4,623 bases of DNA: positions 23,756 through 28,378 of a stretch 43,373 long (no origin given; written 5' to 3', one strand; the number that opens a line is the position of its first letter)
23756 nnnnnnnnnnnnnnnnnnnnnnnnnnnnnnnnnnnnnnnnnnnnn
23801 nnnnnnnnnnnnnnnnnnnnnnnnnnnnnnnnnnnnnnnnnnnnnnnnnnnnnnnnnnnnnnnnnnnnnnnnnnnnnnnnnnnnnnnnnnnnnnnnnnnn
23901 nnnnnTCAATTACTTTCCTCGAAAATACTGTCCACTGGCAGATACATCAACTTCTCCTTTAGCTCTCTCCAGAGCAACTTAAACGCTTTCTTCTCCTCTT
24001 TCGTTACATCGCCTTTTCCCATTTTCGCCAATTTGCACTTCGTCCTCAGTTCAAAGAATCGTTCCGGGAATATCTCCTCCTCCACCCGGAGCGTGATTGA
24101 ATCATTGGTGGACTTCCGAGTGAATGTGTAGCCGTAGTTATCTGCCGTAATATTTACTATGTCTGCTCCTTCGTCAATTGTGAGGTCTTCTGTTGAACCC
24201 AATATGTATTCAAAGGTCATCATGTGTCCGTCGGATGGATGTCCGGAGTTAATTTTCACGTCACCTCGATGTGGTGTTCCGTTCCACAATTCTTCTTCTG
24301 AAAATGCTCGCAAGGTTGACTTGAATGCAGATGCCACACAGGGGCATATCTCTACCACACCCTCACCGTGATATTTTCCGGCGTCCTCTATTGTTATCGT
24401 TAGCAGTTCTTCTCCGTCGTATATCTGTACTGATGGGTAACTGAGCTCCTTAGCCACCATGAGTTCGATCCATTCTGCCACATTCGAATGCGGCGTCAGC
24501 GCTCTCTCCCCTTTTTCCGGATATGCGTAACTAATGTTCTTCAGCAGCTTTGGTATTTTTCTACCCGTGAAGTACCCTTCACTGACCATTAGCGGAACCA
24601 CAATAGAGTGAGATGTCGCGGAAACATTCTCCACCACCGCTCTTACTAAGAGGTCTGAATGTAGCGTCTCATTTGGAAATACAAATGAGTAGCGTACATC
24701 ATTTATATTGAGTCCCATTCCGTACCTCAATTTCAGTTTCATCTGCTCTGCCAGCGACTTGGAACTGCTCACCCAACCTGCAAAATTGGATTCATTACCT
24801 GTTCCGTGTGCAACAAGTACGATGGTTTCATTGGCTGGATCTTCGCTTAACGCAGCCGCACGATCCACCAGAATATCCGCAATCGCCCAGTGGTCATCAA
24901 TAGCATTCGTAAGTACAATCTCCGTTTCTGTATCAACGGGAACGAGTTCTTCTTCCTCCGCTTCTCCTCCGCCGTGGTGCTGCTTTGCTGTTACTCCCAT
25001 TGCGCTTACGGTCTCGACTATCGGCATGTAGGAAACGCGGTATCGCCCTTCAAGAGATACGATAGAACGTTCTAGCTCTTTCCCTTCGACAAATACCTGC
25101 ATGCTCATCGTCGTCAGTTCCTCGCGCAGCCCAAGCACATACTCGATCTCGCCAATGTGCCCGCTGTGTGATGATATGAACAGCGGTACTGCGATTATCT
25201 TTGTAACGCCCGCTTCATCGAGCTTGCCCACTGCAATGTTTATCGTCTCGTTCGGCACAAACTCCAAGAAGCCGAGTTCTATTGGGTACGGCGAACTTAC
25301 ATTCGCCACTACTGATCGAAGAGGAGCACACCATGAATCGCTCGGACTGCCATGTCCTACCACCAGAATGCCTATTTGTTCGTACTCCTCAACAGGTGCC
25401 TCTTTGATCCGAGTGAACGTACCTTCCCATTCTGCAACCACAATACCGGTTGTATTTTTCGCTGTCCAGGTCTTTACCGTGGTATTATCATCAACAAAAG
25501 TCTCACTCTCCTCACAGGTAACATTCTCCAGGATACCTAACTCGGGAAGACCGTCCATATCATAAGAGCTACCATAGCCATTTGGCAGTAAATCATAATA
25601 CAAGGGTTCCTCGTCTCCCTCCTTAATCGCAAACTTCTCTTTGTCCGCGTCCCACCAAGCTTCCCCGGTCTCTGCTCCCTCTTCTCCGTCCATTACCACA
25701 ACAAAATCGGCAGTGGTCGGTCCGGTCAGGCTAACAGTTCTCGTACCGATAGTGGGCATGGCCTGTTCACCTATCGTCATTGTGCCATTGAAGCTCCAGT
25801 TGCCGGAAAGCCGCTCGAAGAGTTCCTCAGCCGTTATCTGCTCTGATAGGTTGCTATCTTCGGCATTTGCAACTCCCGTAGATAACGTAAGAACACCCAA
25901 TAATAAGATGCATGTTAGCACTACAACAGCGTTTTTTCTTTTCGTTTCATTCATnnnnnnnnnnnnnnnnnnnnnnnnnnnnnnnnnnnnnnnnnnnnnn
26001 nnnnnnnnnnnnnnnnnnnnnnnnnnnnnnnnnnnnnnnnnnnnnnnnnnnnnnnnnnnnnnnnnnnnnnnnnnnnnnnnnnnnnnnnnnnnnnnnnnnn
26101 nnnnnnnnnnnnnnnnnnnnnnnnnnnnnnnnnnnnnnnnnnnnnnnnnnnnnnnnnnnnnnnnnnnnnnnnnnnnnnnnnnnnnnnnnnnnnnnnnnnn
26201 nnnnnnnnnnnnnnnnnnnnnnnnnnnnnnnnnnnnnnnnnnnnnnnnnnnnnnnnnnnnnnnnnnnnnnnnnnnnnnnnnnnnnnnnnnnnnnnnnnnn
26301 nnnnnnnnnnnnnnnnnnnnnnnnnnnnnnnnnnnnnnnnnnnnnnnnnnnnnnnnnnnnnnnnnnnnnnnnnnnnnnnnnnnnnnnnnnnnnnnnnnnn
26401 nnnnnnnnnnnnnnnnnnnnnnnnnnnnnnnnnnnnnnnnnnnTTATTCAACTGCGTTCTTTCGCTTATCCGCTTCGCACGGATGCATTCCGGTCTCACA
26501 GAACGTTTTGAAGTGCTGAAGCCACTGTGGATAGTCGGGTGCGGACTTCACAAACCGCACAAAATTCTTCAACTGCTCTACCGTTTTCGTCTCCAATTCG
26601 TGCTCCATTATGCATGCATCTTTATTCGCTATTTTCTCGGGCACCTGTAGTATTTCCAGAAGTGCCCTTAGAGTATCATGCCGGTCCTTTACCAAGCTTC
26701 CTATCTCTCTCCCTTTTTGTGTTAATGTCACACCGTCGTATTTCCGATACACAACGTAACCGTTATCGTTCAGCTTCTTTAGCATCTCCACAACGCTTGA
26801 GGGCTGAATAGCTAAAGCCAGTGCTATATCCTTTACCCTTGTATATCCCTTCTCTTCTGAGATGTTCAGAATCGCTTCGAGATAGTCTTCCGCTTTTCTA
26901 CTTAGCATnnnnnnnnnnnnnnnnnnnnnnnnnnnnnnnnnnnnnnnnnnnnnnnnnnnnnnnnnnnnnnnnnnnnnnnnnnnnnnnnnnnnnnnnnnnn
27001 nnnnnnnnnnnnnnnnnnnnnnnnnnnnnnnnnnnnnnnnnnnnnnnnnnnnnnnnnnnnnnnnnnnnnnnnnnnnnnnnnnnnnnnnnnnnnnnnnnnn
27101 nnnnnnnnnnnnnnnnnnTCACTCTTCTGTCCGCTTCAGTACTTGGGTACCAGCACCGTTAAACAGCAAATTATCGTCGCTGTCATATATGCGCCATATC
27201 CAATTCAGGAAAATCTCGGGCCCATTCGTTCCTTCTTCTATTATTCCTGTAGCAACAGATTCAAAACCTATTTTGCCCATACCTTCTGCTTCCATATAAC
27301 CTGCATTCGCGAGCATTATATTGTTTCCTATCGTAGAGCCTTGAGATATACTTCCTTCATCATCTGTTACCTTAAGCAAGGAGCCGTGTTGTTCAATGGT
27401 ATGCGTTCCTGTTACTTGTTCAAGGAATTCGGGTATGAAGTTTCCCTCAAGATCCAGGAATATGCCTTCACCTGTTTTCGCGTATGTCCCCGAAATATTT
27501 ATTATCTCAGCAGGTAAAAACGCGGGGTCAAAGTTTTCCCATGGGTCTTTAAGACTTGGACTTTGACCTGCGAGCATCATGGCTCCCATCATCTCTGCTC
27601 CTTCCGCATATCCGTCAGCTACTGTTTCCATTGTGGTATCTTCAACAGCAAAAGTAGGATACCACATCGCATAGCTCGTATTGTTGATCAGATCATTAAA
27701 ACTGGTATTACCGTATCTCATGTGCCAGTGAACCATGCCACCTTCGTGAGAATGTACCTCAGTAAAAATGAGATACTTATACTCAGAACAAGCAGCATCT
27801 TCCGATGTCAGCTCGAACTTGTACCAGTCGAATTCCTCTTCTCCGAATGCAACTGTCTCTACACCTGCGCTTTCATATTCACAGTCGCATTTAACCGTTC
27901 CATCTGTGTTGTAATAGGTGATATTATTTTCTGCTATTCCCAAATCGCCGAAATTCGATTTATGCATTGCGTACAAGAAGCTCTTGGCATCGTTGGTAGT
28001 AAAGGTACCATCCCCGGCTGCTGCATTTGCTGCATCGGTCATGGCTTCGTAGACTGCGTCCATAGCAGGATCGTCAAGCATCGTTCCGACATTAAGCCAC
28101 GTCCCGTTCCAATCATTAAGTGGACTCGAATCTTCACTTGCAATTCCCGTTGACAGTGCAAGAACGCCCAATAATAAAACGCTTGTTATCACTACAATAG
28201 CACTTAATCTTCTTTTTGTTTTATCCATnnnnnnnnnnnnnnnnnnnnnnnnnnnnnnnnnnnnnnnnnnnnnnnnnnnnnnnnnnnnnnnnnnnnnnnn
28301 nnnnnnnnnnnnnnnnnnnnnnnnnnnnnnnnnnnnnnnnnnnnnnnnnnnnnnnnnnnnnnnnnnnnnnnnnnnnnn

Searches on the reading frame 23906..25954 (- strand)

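Call 8: search_protein_families(library=pfam, proteins=[window:23906-25954:-], max_evalue=0.01)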
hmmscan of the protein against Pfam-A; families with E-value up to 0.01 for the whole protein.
window:23906-25954:- (682 aa): 1 family
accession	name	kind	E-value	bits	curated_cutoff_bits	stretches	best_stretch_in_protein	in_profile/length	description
PF01903.22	CbiX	-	6.4e-13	49.4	22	2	201-276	1-78/106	CbiX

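Call 57: search_protein_families(library=ncbifam, proteins=[window:23906-25954:-], max_evalue=0.001)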
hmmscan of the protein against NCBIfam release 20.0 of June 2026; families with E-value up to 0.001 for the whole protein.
window:23906-25954:- (682 aa): 5 families
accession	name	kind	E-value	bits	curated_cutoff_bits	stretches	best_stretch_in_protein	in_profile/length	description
NF002090.2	PRK00923.1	subfamily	1.3e-14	54.3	120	1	195-367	2-127/129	sirohydrochlorin nickelochelatase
NF033198.0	F430_CfbA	equivalog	1.3e-12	47.8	120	1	195-367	1-121/122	sirohydrochlorin nickelochelatase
NF002671.0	PRK02395.1-3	equivalog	9.9e-08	31.6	258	1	344-472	97-214/262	hypothetical protein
NF002670.0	PRK02395.1-1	equivalog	5.4e-07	28.9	324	0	437-472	48-82/292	hypothetical protein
NF002672.0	PRK02395.1-4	subfamily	0.00015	20.6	435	0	444-471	70-97/486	hypothetical protein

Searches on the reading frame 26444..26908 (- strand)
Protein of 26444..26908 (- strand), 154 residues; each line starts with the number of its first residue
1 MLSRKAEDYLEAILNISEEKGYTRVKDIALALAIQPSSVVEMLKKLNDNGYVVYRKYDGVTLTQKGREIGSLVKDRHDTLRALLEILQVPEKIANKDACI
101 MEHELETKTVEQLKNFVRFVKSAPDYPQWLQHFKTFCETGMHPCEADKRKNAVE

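Call 57: search_protein_families(library=ncbifam, proteins=[window:26444-26908:-], max_evalue=0.001)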
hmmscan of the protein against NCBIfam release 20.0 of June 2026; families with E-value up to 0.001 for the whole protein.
window:26444-26908:- (154 aa): 4 families
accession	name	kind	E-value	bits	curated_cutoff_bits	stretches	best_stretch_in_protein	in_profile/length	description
NF003025.0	PRK03902.1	equivalog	6.8e-37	126.6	138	1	1-135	1-135/142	transcriptional regulator MntR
NF008273.0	PRK11050.1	equivalog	3.8e-26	91.6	153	1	6-118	38-150/156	manganese-binding transcriptional regulator MntR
NF047407.1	TransRegMntRTherm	equivalog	2e-11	44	350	1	2-84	6-94/227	manganese-dependent transcriptional regulator MntR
NF053609.1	Sul12a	equivalog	4.9e-05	23.5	150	1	10-69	7-66/103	Sul12a family chromatin-organizing protein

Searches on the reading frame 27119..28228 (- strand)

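Call 8: search_protein_families(library=pfam, proteins=[window:27119-28228:-], max_evalue=0.01)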
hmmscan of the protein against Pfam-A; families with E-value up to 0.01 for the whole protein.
window:27119-28228:- (369 aa): 1 family
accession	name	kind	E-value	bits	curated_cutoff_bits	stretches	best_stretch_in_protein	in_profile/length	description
PF09223.17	ZinT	-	1.3e-12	48.4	27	1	36-201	19-172/181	ZinT (YodA) periplasmic lipocalin-like zinc-recruitment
